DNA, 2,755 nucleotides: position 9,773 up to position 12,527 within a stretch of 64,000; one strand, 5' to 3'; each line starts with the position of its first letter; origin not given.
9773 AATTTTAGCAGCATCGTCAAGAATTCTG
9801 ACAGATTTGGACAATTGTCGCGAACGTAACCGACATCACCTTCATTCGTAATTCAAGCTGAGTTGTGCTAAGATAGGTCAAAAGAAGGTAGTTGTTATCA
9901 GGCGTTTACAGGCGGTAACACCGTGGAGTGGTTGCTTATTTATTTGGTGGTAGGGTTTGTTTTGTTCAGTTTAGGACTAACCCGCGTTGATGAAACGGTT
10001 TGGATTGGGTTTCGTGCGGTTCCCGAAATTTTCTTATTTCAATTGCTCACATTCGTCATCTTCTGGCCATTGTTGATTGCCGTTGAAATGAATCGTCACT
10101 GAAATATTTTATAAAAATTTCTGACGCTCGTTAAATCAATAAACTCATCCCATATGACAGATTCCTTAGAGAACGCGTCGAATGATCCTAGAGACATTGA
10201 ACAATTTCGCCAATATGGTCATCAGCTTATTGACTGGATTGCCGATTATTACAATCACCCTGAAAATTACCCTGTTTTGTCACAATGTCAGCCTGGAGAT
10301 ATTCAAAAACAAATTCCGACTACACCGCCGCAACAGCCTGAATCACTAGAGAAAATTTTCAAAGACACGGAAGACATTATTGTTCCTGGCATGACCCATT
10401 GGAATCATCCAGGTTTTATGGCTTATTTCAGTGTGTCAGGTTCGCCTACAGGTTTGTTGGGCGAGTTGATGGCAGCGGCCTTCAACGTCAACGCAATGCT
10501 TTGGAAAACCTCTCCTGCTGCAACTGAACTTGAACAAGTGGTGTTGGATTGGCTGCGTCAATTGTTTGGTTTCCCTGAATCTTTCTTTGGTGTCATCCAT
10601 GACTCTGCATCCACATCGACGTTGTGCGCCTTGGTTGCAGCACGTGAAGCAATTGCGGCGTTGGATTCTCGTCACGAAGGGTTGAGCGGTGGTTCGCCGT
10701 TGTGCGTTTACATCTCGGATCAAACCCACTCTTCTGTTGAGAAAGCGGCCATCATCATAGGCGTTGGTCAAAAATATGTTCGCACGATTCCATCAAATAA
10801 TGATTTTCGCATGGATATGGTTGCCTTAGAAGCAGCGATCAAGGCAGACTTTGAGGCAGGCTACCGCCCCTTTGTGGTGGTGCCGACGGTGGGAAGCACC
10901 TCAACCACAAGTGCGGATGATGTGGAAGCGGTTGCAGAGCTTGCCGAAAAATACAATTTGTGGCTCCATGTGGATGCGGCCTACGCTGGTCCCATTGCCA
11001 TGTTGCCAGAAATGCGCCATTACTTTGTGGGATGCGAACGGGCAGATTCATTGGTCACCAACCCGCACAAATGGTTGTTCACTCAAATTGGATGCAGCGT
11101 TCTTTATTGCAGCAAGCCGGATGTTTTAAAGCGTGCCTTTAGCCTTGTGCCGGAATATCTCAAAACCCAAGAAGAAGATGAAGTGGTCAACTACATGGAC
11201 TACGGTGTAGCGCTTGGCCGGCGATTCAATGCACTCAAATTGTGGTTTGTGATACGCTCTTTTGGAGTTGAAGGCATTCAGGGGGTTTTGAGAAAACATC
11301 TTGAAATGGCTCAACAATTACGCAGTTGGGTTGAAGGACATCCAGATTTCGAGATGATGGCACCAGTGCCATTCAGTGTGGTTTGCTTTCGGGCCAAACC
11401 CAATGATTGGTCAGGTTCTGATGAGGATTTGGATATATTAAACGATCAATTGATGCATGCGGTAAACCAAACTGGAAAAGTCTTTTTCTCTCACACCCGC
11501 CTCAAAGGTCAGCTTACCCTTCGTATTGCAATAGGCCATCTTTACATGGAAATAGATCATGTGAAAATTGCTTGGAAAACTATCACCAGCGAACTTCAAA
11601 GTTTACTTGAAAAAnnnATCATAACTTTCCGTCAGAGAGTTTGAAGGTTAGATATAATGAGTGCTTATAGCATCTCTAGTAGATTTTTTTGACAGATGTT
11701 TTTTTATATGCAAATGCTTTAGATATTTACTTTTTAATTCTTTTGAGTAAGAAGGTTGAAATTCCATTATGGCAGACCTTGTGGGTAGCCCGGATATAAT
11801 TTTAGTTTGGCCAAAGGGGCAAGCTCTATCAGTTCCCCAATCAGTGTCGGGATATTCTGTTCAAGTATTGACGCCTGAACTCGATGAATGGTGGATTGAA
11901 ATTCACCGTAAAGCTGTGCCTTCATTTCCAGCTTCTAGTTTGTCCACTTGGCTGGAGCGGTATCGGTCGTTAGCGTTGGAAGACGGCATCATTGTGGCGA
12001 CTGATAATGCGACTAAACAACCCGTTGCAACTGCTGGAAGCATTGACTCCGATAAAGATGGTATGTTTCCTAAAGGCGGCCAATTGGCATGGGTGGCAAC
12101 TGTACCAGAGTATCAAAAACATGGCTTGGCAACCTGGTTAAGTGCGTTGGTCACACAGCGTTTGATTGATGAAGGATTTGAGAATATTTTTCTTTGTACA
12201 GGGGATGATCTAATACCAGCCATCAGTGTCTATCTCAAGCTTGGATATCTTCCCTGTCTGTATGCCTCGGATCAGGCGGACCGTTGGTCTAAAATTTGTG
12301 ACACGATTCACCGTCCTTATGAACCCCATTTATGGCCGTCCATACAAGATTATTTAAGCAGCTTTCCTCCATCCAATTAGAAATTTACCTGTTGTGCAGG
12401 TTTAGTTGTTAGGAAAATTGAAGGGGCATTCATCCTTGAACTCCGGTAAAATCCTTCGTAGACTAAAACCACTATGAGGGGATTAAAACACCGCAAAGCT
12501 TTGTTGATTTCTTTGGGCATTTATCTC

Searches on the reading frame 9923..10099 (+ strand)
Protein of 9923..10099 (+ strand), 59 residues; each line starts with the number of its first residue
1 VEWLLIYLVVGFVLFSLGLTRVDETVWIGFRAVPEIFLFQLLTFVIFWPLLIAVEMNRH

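Call 71: search_protein_families(library=ncbifam, proteins=[window:9923-10099:+], max_evalue=0.01)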
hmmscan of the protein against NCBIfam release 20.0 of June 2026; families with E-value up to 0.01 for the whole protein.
window:9923-10099:+ (59 aa): 0 families

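Call 80: search_protein_families(library=padloc, proteins=[window:9923-10099:+], max_evalue=1)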
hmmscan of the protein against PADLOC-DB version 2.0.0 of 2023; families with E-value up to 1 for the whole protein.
window:9923-10099:+ (59 aa): 0 families

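Call 81: search_protein_families(library=phrogs, proteins=[window:9923-10099:+], max_evalue=1)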
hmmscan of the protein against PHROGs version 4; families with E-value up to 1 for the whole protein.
window:9923-10099:+ (59 aa): 2 families
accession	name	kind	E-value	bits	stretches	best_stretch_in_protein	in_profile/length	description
phrog_15952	-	unknown function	0.037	15.3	1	1-55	1-62/76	-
phrog_33067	-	unknown function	0.11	13.6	0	1-16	1-16/50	-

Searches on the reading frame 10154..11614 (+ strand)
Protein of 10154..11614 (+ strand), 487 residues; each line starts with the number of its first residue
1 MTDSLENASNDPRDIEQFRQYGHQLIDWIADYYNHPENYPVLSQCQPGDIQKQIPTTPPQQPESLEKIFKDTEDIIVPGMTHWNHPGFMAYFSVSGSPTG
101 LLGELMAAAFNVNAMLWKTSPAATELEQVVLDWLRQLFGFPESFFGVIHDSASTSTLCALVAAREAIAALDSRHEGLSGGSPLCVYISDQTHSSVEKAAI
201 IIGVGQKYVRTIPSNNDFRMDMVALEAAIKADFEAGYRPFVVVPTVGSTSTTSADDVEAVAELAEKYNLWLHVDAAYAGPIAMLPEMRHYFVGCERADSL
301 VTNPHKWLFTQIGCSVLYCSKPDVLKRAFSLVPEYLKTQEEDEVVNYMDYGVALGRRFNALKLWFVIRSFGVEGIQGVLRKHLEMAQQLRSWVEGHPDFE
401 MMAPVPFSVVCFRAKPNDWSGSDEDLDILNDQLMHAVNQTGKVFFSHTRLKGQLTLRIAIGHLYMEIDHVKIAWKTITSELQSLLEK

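Call 12: search_protein_families(library=pfam, proteins=[window:10154-11614:+], max_evalue=0.001)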
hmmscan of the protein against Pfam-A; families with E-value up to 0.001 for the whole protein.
window:10154-11614:+ (487 aa): 4 families
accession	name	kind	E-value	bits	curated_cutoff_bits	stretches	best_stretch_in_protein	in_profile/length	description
PF00282.25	Pyridoxal_deC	-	5.1e-103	345.1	27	1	47-415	1-375/375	Pyridoxal-dependent decarboxylase conserved domain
PF00155.27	Aminotran_1_2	-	1.9e-09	37.6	19.7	1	185-279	94-190/361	Aminotransferase class I and II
PF05889.19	SepSecS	-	2.1e-07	30.5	21.1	1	191-334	110-251/389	O-phosphoseryl-tRNA(Sec) selenium transferase, SepSecS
PF01212.27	Beta_elim_lyase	-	4.4e-05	23.4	27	1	187-321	76-213/288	Beta-eliminating lyase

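Call 71: search_protein_families(library=ncbifam, proteins=[window:10154-11614:+], max_evalue=0.01)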
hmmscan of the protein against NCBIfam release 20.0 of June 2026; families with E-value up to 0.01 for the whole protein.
window:10154-11614:+ (487 aa): 11 families
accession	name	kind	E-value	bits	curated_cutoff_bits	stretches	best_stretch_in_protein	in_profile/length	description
NF052646.1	DABADecarRhbB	equivalog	1e-48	166.1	900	1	72-417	81-421/491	L-2,4-diaminobutyrate decarboxylase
TIGR03799.1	NOD_PanD_pyr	equivalog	2.6e-32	111.9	606.1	1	59-422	63-445/522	pyridoxal-dependent aspartate 1-decarboxylase PanP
NF002748.0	PRK02769.1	equivalog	1.3e-20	73.5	305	1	123-389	63-306/382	histidine decarboxylase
TIGR03812.1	tyr_de_CO2_Arch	equivalog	2.4e-20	72.7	299.4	1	122-416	56-328/375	tyrosine decarboxylase MfnA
TIGR03811.1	tyr_de_CO2_Ent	equivalog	5e-13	48.4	905.3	1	189-279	228-324/608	tyrosine decarboxylase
TIGR01788.1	Glu-decarb-GAD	equivalog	9.4e-12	44.3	380.4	1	104-417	59-367/431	glutamate decarboxylase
TIGR03531.1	selenium_SpcS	equivalog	6.5e-08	31.6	224.85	1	192-327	161-294/444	O-phosphoseryl-tRNA(Sec) selenium transferase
NF041364.1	GntC_guanitoxin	equivalog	1.3e-05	24.3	415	1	194-278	96-177/356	guanitoxin biosynthesis PLP-dependent (S)-gamma-hydroxy-L-arginine cyclodehydratase GntC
TIGR01976.1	am_tr_V_VC1184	hypoth_equivalog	0.0011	18.4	352.35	1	242-316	162-230/401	cysteine desulfurase-like protein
NF006095.0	PRK08247.1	equivalog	0.0041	16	585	0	240-285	142-184/369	methionine biosynthesis PLP-dependent protein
NF004608.1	PRK05937.1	equivalog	0.0075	15.1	399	0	176-278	78-181/366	8-amino-7-oxononanoate synthase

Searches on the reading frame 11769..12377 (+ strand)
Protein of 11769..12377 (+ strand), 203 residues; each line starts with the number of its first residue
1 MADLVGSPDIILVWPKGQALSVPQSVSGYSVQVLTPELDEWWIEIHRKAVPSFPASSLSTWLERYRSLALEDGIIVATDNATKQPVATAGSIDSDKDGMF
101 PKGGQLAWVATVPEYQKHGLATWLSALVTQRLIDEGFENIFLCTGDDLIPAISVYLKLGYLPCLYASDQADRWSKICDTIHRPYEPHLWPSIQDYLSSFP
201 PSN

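Call 12: search_protein_families(library=pfam, proteins=[window:11769-12377:+], max_evalue=0.001)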
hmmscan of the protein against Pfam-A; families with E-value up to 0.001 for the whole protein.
window:11769-12377:+ (203 aa): 3 families
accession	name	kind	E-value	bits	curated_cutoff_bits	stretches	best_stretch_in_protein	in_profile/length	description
PF00583.31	Acetyltransf_1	-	1.1e-10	42.3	20.7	1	44-160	3-116/116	Acetyltransferase (GNAT) family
PF08445.16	FR47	-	8.4e-06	26.1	22.1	1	102-160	20-77/86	FR47-like protein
PF13508.13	Acetyltransf_7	-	3.7e-05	24.5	27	1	74-160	5-82/84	Acetyltransferase (GNAT) domain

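Call 71: search_protein_families(library=ncbifam, proteins=[window:11769-12377:+], max_evalue=0.01)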
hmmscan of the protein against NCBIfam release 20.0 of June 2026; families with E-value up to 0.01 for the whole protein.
window:11769-12377:+ (203 aa): 1 family
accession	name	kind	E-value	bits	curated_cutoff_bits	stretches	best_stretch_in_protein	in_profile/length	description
NF002959.0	PRK03624.1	equivalog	0.0069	16.1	124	1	104-160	73-129/147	GNAT family acetyltransferase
